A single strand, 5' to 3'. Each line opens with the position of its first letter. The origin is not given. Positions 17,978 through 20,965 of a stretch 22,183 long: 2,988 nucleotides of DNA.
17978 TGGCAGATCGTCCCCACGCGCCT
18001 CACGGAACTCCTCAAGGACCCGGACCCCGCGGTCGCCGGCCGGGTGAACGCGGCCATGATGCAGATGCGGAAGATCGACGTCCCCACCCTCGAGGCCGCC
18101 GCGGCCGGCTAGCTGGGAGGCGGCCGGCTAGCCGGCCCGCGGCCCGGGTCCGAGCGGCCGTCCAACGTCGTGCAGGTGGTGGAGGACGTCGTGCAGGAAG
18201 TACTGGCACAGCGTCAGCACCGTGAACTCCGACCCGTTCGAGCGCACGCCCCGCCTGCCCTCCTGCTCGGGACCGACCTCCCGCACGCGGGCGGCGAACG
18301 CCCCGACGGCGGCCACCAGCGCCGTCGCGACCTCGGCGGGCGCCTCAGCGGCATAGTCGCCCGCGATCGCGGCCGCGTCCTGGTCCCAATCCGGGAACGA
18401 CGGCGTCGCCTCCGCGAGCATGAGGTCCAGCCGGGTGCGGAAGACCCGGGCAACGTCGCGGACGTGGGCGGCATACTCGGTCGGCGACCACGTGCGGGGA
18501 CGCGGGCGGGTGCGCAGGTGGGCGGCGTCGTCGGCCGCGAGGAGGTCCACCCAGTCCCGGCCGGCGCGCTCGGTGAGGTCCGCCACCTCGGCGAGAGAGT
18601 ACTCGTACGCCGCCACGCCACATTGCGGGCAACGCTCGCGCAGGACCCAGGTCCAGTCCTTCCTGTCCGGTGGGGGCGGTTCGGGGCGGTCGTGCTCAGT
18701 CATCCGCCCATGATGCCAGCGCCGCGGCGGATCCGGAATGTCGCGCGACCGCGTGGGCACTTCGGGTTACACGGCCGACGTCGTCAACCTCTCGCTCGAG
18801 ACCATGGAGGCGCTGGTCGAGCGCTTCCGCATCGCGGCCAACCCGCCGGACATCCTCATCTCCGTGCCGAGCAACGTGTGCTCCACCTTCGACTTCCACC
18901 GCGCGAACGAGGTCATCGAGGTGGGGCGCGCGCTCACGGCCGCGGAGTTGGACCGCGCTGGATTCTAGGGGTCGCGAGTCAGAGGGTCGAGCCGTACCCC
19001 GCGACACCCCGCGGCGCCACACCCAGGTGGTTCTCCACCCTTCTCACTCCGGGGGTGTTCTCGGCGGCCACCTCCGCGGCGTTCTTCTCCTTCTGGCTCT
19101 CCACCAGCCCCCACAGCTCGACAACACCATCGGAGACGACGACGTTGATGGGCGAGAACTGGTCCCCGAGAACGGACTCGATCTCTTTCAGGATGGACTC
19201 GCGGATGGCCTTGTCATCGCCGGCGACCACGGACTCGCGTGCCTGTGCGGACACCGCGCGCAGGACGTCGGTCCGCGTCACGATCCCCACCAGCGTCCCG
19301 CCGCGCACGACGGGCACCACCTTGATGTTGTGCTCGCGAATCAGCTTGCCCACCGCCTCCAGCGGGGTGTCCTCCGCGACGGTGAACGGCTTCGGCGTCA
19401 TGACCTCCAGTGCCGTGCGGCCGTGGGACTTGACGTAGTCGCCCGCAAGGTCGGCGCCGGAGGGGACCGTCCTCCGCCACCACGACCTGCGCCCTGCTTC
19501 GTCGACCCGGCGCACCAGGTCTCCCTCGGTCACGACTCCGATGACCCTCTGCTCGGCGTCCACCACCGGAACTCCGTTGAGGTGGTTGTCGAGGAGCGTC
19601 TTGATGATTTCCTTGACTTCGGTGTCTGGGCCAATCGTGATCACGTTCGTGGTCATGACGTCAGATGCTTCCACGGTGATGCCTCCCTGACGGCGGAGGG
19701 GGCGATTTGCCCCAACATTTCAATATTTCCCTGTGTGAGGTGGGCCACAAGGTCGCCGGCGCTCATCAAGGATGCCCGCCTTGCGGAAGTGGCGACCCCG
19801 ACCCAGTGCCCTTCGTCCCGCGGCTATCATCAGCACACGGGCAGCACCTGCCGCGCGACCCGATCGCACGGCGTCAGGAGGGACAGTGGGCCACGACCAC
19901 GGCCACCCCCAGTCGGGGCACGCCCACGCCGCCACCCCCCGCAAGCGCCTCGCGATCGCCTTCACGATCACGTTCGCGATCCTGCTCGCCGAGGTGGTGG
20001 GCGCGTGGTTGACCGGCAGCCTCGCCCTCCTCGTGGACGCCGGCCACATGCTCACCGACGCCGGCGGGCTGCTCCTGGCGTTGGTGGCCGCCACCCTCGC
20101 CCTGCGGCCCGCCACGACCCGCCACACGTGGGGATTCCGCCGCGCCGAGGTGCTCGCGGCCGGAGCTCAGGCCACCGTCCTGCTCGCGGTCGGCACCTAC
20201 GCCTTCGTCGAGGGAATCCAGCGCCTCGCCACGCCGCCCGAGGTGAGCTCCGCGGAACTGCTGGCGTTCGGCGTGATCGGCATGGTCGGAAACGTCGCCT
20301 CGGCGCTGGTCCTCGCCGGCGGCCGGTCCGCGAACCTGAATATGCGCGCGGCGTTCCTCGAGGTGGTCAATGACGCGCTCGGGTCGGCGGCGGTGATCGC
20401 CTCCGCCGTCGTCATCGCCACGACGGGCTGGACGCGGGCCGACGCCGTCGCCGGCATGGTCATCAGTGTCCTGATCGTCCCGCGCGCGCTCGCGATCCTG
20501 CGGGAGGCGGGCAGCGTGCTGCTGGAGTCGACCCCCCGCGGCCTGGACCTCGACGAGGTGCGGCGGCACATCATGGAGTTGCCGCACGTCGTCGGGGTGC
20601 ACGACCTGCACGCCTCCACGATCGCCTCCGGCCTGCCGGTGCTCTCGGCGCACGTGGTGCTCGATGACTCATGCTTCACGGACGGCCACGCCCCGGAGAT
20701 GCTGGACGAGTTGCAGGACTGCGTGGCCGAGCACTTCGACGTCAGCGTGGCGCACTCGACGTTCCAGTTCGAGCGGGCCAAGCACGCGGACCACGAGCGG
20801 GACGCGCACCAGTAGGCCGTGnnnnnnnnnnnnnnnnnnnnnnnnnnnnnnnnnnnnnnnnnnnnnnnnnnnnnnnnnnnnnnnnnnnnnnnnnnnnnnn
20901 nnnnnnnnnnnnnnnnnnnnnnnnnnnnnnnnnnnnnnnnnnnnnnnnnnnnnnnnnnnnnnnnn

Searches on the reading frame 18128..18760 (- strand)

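Call 10: search_protein_families(library=ncbifam, proteins=[window:18128-18760:-], max_evalue=0.00001)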
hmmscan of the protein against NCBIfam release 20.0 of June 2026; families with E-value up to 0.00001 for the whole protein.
window:18128-18760:- (210 aa): 0 families

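Call 79: search_protein_families(library=pfam, proteins=[window:18128-18760:-], max_evalue=0.001)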
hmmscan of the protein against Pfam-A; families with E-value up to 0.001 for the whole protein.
window:18128-18760:- (210 aa): 1 family
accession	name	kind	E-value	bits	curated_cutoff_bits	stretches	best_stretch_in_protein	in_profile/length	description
PF12867.12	DinB_2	-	7.8e-10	39.7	24.8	1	64-197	3-126/128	DinB superfamily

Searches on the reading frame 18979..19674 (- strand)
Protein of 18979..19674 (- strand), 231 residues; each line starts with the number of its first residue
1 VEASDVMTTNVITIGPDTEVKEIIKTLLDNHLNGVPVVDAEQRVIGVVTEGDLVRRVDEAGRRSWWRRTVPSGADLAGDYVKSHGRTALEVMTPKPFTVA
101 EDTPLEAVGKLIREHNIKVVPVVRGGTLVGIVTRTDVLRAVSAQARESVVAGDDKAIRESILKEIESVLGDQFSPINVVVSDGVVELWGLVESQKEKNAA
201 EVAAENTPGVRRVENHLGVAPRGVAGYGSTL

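Call 10: search_protein_families(library=ncbifam, proteins=[window:18979-19674:-], max_evalue=0.00001)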
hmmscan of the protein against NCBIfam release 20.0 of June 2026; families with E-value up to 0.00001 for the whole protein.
window:18979-19674:- (231 aa): 21 families
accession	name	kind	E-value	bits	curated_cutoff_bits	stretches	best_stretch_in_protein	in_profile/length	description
NF011447.0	PRK14869.2-3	equivalog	7.5e-14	51.2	522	1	81-166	63-149/540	putative manganese-dependent inorganic diphosphatase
TIGR00400.1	mgtE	equivalog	1.2e-12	47.4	232.75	1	4-58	198-252/450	magnesium transporter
NF011449.0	PRK14869.2-5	equivalog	1.3e-12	47.5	411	1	82-141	63-124/451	putative manganese-dependent inorganic diphosphatase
NF041552.1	TF_PrdR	equivalog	1.4e-12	46.7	795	1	3-189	8-160/577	sigma-54 dependent transcriptional regulator PrdR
TIGR01302.1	IMP_dehydrog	equivalog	4.3e-12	45.6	481.5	0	3-57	145-200/450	IMP dehydrogenase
TIGR01186.1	proV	subfamily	7.1e-12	45.1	326.6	1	4-59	305-359/363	betaine/proline/choline family ABC transporter ATP-binding protein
NF038279.1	TF_CBS_SpxR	exception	2.8e-11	42.8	600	0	4-59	252-307/427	CBS-HotDog domain-containing transcription factor SpxR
NF041569.1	A-tRNAntase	equivalog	7.7e-11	41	1440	1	95-150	380-435/880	A-adding tRNA nucleotidyltransferase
NF053603.1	HhpR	exception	3.3e-10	39.6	520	1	8-56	68-116/282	CBS domain-containing high hydrostatic pressure regulator HhpR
NF011442.0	PRK14869.1-4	equivalog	4.4e-09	35.3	400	0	4-55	73-124/543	putative manganese-dependent inorganic diphosphatase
TIGR01137.1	cysta_beta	equivalog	5.1e-09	35.3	510.25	1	5-139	342-454/457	cystathionine beta-synthase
NF005869.0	PRK07807.1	equivalog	5.4e-09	35.6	549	0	89-140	151-203/479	GuaB1 family IMP dehydrogenase-related protein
NF041630.1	CBS_CbpB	equivalog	7.6e-09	35.6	125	0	3-58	83-136/143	cyclic-di-AMP-binding protein CbpB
NF011443.0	PRK14869.1-5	equivalog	2.3e-08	32.9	335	0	4-56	72-124/546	putative manganese-dependent inorganic diphosphatase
NF011441.0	PRK14869.1-3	equivalog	9.7e-08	31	753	0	4-55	71-122/548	putative manganese-dependent inorganic diphosphatase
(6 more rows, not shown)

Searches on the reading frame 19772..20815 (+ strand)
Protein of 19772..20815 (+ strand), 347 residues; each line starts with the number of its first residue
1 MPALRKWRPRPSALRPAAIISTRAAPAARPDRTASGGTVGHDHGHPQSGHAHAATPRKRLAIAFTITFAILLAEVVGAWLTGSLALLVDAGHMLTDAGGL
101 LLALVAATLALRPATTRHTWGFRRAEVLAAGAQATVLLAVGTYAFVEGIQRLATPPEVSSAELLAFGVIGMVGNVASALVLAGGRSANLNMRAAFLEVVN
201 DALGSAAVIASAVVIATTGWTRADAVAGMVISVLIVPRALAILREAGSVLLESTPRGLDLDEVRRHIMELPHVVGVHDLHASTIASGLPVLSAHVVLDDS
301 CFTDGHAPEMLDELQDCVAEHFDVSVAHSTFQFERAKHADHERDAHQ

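Call 10: search_protein_families(library=ncbifam, proteins=[window:19772-20815:+], max_evalue=0.00001)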
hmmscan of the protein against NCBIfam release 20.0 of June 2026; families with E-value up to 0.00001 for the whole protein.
window:19772-20815:+ (347 aa): 10 families
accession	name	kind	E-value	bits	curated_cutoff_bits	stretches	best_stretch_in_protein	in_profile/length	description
TIGR01297.1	CDF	superfamily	1.5e-70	237.7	82.35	1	57-337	2-284/285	cation diffusion facilitator family transporter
NF002923.0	PRK03557.1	equivalog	5.1e-61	206.6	408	1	41-339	3-295/313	CDF family zinc transporter ZitB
NF033827.1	CDF_efflux_DmeF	equivalog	2.7e-32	112.4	250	2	43-185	2-144/309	CDF family Co(II)/Ni(II) efflux transporter DmeF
NF007064.0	PRK09509.1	equivalog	1.9e-23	82.9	447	1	59-322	11-275/300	CDF family cation-efflux transporter FieF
NF050169.1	CatEfflxFieF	equivalog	6e-20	71.6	420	1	63-323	10-271/282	cation efflux pump FieF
NF052621.1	MngEfTpMntE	equivalog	7.2e-13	48.6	500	1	62-339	8-288/293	manganese efflux transporter MntE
NF033616.1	CDF_MamB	equivalog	8.3e-13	48.4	350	1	70-287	20-238/284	magnetosome biogenesis CDF transporter MamB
NF052602.1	Zn_efflux_Cdf31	equivalog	2.5e-10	40.2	460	1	57-322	7-278/299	CDF family zinc efflux transporter Cdf31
NF033615.1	CDF_MamM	equivalog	8.9e-09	35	350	1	70-290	23-246/290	magnetosome biogenesis CDF transporter MamM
NF040994.1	MamV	equivalog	8.5e-08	31.6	500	1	59-322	15-275/319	CDF transporter MamV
